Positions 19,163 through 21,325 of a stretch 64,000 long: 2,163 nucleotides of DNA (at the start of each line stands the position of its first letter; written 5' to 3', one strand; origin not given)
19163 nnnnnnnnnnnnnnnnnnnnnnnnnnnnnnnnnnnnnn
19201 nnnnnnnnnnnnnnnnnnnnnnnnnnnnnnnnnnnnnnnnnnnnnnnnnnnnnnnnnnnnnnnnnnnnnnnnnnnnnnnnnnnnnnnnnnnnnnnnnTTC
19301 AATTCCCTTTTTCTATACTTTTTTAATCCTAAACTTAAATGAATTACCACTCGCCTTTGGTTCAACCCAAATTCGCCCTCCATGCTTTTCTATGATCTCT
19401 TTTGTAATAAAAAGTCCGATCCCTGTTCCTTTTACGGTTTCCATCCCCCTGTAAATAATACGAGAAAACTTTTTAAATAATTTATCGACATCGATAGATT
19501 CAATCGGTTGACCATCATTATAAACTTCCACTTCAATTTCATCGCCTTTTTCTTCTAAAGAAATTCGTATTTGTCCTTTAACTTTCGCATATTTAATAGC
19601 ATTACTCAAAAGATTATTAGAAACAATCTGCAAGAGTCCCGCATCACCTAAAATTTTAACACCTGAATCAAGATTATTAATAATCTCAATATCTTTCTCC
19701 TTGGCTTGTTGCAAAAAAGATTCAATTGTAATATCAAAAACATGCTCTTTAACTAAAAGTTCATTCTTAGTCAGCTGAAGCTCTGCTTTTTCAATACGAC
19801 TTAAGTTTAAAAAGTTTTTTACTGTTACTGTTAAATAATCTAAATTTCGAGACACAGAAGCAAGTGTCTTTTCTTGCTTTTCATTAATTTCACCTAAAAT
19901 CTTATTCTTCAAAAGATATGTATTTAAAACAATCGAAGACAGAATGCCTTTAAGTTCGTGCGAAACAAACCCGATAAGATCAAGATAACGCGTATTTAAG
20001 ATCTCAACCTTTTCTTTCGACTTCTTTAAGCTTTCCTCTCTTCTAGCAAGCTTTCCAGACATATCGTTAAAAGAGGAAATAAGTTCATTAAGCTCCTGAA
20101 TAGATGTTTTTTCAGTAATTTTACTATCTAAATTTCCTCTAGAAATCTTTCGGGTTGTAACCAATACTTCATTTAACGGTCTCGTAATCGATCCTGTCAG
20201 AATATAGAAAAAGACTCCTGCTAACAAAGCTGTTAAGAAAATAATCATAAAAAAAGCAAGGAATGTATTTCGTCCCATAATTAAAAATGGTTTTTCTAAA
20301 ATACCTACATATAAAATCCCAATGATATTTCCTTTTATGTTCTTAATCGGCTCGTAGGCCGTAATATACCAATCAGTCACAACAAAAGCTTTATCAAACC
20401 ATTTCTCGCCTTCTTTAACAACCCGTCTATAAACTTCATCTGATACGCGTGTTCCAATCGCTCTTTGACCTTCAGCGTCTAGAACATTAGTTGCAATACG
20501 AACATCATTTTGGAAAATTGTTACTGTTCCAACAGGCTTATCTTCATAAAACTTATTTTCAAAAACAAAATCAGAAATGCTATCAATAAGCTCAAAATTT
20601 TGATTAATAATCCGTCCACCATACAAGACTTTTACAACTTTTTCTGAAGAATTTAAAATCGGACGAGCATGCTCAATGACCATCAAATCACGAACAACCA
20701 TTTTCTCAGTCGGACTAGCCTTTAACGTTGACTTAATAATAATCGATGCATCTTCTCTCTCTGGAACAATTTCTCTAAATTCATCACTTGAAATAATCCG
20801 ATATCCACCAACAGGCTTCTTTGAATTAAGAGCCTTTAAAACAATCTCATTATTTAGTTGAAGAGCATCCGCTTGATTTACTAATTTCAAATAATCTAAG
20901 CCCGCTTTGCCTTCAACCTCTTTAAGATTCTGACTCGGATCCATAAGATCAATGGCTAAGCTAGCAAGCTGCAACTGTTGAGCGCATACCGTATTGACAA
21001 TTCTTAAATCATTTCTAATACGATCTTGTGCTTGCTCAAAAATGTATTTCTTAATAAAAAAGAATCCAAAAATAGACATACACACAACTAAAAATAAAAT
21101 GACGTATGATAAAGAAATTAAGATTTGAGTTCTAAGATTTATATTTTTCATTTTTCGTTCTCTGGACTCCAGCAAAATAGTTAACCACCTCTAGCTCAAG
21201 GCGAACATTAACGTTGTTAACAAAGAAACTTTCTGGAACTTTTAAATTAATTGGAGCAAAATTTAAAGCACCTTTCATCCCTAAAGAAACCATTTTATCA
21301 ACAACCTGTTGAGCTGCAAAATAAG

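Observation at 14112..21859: Multi-layer sensory wiring around the hnd operon: Rex, Cache/HAMP kinase, two paralogous output-less REC domains and a TM1266-type regulator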

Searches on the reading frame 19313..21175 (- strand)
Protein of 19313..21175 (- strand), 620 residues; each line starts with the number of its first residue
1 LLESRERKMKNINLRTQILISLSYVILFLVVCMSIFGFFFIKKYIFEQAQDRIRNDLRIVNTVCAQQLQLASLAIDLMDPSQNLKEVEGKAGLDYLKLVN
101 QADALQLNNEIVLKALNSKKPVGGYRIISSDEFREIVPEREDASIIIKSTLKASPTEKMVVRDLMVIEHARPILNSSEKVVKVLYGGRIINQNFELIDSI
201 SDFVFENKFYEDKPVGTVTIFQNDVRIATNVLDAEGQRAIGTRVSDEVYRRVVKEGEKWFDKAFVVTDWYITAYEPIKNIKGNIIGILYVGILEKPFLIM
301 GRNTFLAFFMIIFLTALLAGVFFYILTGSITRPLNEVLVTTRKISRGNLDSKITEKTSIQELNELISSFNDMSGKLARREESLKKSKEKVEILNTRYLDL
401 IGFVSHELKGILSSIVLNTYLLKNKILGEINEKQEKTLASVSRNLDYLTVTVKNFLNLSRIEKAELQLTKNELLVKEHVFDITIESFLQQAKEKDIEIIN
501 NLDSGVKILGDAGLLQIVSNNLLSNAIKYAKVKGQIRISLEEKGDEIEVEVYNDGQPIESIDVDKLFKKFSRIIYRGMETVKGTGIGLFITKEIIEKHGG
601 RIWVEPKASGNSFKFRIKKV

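Call 3: search_protein_families(library=pfam, proteins=[window:19313-21175:-], max_evalue=0.01)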
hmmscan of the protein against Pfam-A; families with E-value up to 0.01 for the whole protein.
window:19313-21175:- (620 aa): 7 families
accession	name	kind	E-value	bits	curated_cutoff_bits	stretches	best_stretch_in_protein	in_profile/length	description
PF17202.10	sCache_3_3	-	1.7e-33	115.6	28.8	1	190-297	3-100/107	Single cache domain 3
PF17201.10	Cache_3-Cache_2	-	1.6e-23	83.9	27.7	1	179-295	67-185/299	Cache 3/Cache 2 fusion domain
PF02518.31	HATPase_c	-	1.6e-21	77.3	26.4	1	511-618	2-108/111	Histidine kinase-, DNA gyrase B-, and HSP90-like ATPase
PF00672.30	HAMP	-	9.2e-11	42.3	25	1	326-376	2-51/53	HAMP domain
PF00512.31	HisKA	-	3.2e-07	30.7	26.9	1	400-462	5-64/66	His Kinase A (phospho-acceptor) domain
PF17203.10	sCache_3_2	-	9.8e-06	26.1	28.4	1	217-296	55-130/140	Single cache domain 3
PF13581.12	HATPase_c_2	-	0.0027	18.1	27.4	1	522-597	39-111/127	Histidine kinase-like ATPase domain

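Call 32: search_solved_structures(query=window:19313-21151:-, max_evalue=0.001, show_alignments=3)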
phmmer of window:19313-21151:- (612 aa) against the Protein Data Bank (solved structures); distinct sequences matched with E-value up to 0.001: 48.
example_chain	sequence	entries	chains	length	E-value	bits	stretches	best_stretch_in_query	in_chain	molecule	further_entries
6azr_A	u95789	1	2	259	1.5e-20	76.8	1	377-603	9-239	Sensor histidine kinase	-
2c2a_A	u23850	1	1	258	2.9e-20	75.8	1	377-603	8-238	SENSOR HISTIDINE KINASE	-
3dge_A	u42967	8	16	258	2.9e-20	75.8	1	377-603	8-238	Sensor protein | Histidine kinase | Sensor histidine kinase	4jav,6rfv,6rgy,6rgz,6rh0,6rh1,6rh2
5uht_A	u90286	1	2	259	3e-20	75.8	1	377-603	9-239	Sensor histidine kinase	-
4jas_A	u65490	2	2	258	3.1e-20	75.8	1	377-603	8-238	Histidine kinase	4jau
6rh7_A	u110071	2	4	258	7e-19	71.3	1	377-603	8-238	Sensor histidine kinase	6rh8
4i5s_A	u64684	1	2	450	5e-17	65.2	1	364-605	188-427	Putative histidine kinase CovS; VicK-like protein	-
8u4x_A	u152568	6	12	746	6.3e-17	64.8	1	370-609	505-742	histidine kinase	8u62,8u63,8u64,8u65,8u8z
7z8n_A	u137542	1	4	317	6.6e-17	64.8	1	373-602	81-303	Histidine kinase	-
3sl2_A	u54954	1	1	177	9.2e-16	61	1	476-606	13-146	Sensor histidine kinase yycG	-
3a0r_A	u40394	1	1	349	4.2e-15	58.8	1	353-611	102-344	Sensor protein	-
9m08_C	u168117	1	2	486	1.1e-14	57.4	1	385-596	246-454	histidine kinase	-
6paj_A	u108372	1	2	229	4.6e-14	55.4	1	390-608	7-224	Sensor protein SrrB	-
7zp0_A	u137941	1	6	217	7.6e-14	54.7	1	396-606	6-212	Sensor protein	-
4u7n_A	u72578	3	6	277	9.6e-13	51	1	379-605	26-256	Histidine protein kinase sensor protein | Histidine kinase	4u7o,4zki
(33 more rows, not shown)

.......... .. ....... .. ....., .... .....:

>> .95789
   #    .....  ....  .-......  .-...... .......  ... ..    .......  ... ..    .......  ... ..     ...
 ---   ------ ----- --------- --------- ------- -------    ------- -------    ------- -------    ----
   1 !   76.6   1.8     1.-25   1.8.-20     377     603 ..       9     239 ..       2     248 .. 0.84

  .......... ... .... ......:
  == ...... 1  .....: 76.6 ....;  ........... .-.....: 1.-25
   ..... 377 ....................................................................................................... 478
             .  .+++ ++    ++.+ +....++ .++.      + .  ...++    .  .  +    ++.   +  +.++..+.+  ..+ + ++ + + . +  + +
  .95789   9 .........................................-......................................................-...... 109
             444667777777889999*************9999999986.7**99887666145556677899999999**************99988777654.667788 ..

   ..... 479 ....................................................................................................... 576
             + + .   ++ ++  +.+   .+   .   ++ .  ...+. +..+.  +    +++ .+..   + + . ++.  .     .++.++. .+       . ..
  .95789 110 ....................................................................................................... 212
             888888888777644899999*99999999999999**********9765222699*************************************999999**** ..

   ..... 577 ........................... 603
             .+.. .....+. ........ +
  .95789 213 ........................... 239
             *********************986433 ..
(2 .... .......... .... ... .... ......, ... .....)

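Call 35: find_homologous_proteins(query=window:19313-21151:-, max_evalue=1e-20)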
Query window:19313-21151:- (612 aa): 3036 proteins with E <= 1e-20 among 8000 candidates; the best 120 are listed.
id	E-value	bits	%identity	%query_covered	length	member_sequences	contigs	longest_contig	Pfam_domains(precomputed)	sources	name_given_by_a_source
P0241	0.0e+0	1305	100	100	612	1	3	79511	PF00672.31,PF17201.11,PF02518.32,PF00512.32,PF17202.11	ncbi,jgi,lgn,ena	-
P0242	0.0e+0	1011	76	100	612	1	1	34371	PF00672.31,PF17201.11,PF02518.32,PF00512.32,PF17202.11,PF17203.11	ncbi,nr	ncbi:MAG: cache domain-containing protein [Candidatus Omnitrophica bacterium]|nr:cache domain-contai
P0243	9.2e-211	720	54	100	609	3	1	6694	PF00672.31,PF17201.11,PF02518.32,PF00512.32,PF17202.11,PF17203.11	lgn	-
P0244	9.7e-210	716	53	100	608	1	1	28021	PF00672.31,PF17201.11,PF02518.32,PF00512.32,PF17202.11,PF17203.11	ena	-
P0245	4.1e-209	714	55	99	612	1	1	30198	PF00672.31,PF17201.11,PF02518.32,PF00512.32,PF17202.11,PF17203.11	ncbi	ncbi:MAG: cache domain-containing protein [Candidatus Omnitrophota bacterium]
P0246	4.2e-209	714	56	98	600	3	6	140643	PF00672.31,PF17201.11,PF02518.32,PF00512.32,PF17202.11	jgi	jgi:signal transduction histidine kinase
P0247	1.2e-208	713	55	100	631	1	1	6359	PF00672.31,PF17201.11,PF02518.32,PF00512.32,PF17202.11,PF17203.11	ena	-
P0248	5.0e-208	711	55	100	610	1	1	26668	PF00672.31,PF17201.11,PF02518.32,PF00512.32,PF17202.11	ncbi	-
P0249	3.1e-207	708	54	99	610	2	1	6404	PF00672.31,PF17201.11,PF02518.32,PF00512.32,PF17202.11,PF17203.11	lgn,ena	-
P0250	5.5e-207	707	55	100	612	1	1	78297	PF00672.31,PF17201.11,PF02518.32,PF00512.32,PF17202.11,PF17203.11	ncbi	-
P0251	3.4e-206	705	55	99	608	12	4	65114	PF00672.31,PF17201.11,PF02518.32,PF17202.11,PF17203.11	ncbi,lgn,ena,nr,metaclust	ncbi:MAG: hypothetical protein A2Y03_08485 [Omnitrophica WOR_2 bacterium GWF2_38_59]|nr:MAG: hypothe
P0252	1.4e-205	703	54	99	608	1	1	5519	PF00672.31,PF17201.11,PF02518.32,PF17202.11,PF17203.11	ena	-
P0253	1.9e-205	702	54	100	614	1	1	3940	PF00672.31,PF17201.11,PF02518.32,PF00512.32,PF17202.11,PF17203.11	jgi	-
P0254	2.0e-205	702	54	100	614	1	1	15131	PF00672.31,PF17201.11,PF02518.32,PF00512.32,PF17202.11,PF17203.11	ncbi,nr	ncbi:MAG: cache domain-containing protein [Candidatus Omnitrophica bacterium]|nr:cache domain-contai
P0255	3.2e-205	701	55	100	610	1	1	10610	PF00672.31,PF17201.11,PF02518.32,PF00512.32,PF17202.11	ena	-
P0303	4.0e-180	619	48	100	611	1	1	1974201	PF00672.31,PF17201.11,PF02518.32,PF00512.32,PF17202.11,PF17203.11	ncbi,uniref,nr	ncbi:signal transduction histidine kinase [Candidatus Velamenicoccus archaeovorus]|uniref:histidine 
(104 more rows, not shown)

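Call 36: find_encoding_contigs(protein=P0303, flank=10000, max_places=1)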
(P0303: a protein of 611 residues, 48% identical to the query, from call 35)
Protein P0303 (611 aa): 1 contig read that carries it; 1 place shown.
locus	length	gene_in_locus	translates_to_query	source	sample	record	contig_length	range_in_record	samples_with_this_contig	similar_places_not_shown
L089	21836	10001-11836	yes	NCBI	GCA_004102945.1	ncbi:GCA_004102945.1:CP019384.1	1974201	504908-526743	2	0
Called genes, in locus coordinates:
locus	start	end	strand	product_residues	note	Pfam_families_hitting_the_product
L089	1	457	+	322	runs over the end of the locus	PF05569:Peptidase_M56 (faint), PF01435:Peptidase_M48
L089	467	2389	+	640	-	PF00005:ABC_tran, PF02463:SMC_N (faint), PF03193:RsgA_GTPase (faint), PF13476:AAA_23 (faint), PF13555:AAA_29 (faint), PF13304:AAA_21 (faint), PF12848:ABC_tran_Xtn, PF00005:ABC_tran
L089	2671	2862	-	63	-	-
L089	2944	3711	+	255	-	-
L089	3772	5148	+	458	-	PF00909:Ammonium_transp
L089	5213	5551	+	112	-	PF00543:P-II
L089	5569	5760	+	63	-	-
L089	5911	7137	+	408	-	PF00909:Ammonium_transp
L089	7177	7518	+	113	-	PF00543:P-II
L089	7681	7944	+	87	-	PF11084:DUF2621 (weak)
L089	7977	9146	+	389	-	PF07690:MFS_1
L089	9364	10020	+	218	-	PF06971:Put_DNA-bind_N, PF02629:CoA_binding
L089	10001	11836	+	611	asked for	PF17203:sCache_3_2 (faint), PF17201:Cache_3-Cache_2, PF17202:sCache_3_3, PF00672:HAMP, PF00512:HisKA (weak), PF02518:HATPase_c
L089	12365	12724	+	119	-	-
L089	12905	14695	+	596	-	PF01257:2Fe-2S_thioredx, PF01512:Complex1_51K, PF10531:SLBB (faint), PF10589:NADH_4Fe-4S, PF13237:Fer4_10 (weak), PF00037:Fer4 (weak), PF12838:Fer4_7, PF13187:Fer4_9 (weak), +2 more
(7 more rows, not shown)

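Call 55: predict_structure(alignment_id=A3)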
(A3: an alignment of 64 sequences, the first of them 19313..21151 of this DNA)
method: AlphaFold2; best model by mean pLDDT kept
length: 612 residues; sequences in the alignment: 64
mean_pLDDT: 84.2   pTM: 0.52
mean pLDDT of the five models: 84.2, 84.2, 83.3, 81.8, 80.2
residues with pLDDT >= 90: 132; 70-90: 450; 50-70: 30; < 50: 0
segments of 3 or more residues with pLDDT < 50: none
pLDDT, mean of each block of 10 residues (from residue 1): 78 83 78 62 82 85 83 80 86 85 90 91 85 80 85 90 90 90 89 82 79 93 88 90 91 83 91 92 85 76 82 84 86 87 83 86 88 87 81 80 82 81 82 77 81 78 88 86 84 89 88 88 89 91 90 80 62 66 89 90 91 85
secondary structure, 60 per line:
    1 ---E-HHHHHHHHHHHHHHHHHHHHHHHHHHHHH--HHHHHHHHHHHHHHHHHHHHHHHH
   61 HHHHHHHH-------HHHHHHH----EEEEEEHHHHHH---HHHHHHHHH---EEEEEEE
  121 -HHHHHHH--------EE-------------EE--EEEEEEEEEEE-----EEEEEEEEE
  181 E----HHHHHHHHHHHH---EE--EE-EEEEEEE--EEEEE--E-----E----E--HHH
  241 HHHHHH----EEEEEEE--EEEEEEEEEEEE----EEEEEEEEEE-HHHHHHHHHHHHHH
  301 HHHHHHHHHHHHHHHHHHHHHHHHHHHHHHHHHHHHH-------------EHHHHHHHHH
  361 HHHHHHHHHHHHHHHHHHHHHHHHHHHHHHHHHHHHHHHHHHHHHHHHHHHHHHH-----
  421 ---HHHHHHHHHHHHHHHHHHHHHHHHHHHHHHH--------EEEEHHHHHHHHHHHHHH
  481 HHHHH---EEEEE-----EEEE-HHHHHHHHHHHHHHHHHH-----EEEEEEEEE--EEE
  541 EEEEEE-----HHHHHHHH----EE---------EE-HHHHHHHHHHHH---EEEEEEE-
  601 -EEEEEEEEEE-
elements in order: H6-34 H37-68 H76-82 E87-92 H93-98 H102-110 E114-120 H122-128 E156-166 E172-181 H186-197 E208-214 E217-221 H238-246 E251-257 E260-271 E276-285 H287-337 H352-415 H424-454 E463-466 H467-485 E489-493 E499-502 H504-521 E527-535 E538-546 H552-559 H578-589 E593-599 E602-611

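Call 58: fold_search(model_id=the predicted structure, library=pdb)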
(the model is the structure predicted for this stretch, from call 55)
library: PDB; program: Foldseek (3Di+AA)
matches with E <= 10: 1098; with E <= 0.001: 332
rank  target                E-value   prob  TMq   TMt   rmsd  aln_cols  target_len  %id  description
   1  9a5d_A                1.1e-23  1.00  0.27  0.27  42.4       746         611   13  Integrative model of WALK-YYCH by crosslinking MS and deep learning (released 2024-09-18)
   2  8a7f_A                2.1e-16  1.00  0.23  0.37  42.9       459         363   14  Crystal structure of a chimeric LOV-Histidine kinase SB2F1-I66R mutant (asymmetrical variant, trigonal form with long  (released 2024-01-10)
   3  8a7h_A                2.7e-16  1.00  0.23  0.38  43.4       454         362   15  Crystal structure of a chimeric LOV-Histidine kinase SB2F1-I66R mutant (light state; asymmetrical variant, trigonal fo (released 2024-01-10)
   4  8a3u                  3.4e-16  1.00  0.22  0.36  42.4       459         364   14  Crystal structure of a chimeric LOV-Histidine kinase SB2F1 (symmetrical variant, trigonal form with short c-axis) (released 2023-12-20)
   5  6rgy_B                4.0e-16  1.00  0.30  0.72   5.9       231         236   25  Revisiting pH-gated conformational switch. Complex HK853-RR468 pH 7.5 (released 2020-02-19)
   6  6rh0_B                4.4e-16  1.00  0.30  0.72   5.9       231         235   24  Revisiting pH-gated conformational switch. Complex HK853-RR468 pH 5.5 (released 2020-02-19)
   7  8a6x_B                4.4e-16  1.00  0.24  0.39  42.4       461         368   14  Crystal structure of a chimeric LOV-Histidine kinase SB2F1 (asymmetrical variant, trigonal form with long c axis) (released 2024-01-10)
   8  6rfv_B                5.5e-16  1.00  0.28  0.70   7.1       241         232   25  Revisiting pH-gated conformational switch. Complex HK853-RR468 pH 7 (released 2020-02-19)
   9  6rh0_A                7.6e-16  1.00  0.30  0.72   5.9       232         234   24  Revisiting pH-gated conformational switch. Complex HK853-RR468 pH 5.5 (released 2020-02-19)
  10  4jas_A                8.1e-16  1.00  0.29  0.68   7.8       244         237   25  Structural basis of a rationally rewired protein-protein interface (HK853mutant A268V, A271G, T275M, V294T and D297E a (released 2013-09-04)
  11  4jav_A                9.0e-16  1.00  0.28  0.65   9.3       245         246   26  Structural basis of a rationally rewired protein-protein interface (HK853wt and RR468mutant V13P, L14I, I17M and N21V) (released 2013-09-04)
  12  6rgz_A                9.5e-16  1.00  0.30  0.71   7.0       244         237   25  Revisiting pH-gated conformational switch. Complex HK853-RR468 pH 6.5 (released 2020-02-19)
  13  3dge_A                1.1e-15  1.00  0.29  0.69   7.3       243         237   24  Structure of a histidine kinase-response regulator complex reveals insights into Two-component signaling and a novel c (released 2009-07-07)
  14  6rgy_A                1.1e-15  1.00  0.30  0.71   5.9       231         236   24  Revisiting pH-gated conformational switch. Complex HK853-RR468 pH 7.5 (released 2020-02-19)
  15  6rh8_A                1.2e-15  1.00  0.30  0.71   5.9       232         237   24  Revisiting pH-gated conformational switch. Complex HK853 mutant H260A -RR468 mutant D53A pH 5.3 (released 2020-02-19)
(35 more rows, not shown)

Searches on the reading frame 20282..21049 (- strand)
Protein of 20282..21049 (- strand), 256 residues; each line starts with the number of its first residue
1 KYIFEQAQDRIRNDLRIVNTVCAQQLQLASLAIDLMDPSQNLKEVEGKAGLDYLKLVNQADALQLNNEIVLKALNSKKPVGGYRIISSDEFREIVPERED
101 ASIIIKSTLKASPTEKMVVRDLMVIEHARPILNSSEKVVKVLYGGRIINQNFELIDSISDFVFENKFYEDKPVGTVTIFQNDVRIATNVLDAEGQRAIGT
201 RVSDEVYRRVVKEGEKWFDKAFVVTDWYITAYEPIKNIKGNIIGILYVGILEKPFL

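Call 60: search_solved_structures(query=window:20282-21049:-, max_evalue=1, show_alignments=2)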
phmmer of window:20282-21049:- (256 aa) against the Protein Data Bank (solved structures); distinct sequences matched with E-value up to 1: 10.
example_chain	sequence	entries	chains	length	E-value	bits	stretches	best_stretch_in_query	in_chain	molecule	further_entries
8py1_A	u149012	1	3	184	9e-07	31.9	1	182-250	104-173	Methyl-accepting chemotaxis protein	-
8py0_A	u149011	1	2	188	1.2e-05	28.2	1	173-250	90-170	Ligand Binding domain (LBD) Chemoreceptor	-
4xmu_A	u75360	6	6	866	0.72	12.5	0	95-173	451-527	Aminopeptidase N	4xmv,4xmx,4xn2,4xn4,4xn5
4xn7_A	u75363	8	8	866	0.72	12.5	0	95-173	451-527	Aminopeptidase N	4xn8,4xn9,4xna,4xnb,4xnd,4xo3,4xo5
4xmt_A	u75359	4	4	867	0.72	12.5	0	95-173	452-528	Aminopeptidase N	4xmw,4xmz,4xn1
2dq6_A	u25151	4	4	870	0.73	12.5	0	95-173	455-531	Aminopeptidase N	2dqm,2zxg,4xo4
2hpo_A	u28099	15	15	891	0.78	12.4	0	95-173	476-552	Aminopeptidase N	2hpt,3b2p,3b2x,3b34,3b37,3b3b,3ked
5yq1_A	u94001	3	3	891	0.78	12.4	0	95-173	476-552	Aminopeptidase N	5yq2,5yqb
5yo1_A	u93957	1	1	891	0.78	12.4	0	95-173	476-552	Aminopeptidase N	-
3puu_A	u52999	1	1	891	0.78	12.4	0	95-173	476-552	Aminopeptidase N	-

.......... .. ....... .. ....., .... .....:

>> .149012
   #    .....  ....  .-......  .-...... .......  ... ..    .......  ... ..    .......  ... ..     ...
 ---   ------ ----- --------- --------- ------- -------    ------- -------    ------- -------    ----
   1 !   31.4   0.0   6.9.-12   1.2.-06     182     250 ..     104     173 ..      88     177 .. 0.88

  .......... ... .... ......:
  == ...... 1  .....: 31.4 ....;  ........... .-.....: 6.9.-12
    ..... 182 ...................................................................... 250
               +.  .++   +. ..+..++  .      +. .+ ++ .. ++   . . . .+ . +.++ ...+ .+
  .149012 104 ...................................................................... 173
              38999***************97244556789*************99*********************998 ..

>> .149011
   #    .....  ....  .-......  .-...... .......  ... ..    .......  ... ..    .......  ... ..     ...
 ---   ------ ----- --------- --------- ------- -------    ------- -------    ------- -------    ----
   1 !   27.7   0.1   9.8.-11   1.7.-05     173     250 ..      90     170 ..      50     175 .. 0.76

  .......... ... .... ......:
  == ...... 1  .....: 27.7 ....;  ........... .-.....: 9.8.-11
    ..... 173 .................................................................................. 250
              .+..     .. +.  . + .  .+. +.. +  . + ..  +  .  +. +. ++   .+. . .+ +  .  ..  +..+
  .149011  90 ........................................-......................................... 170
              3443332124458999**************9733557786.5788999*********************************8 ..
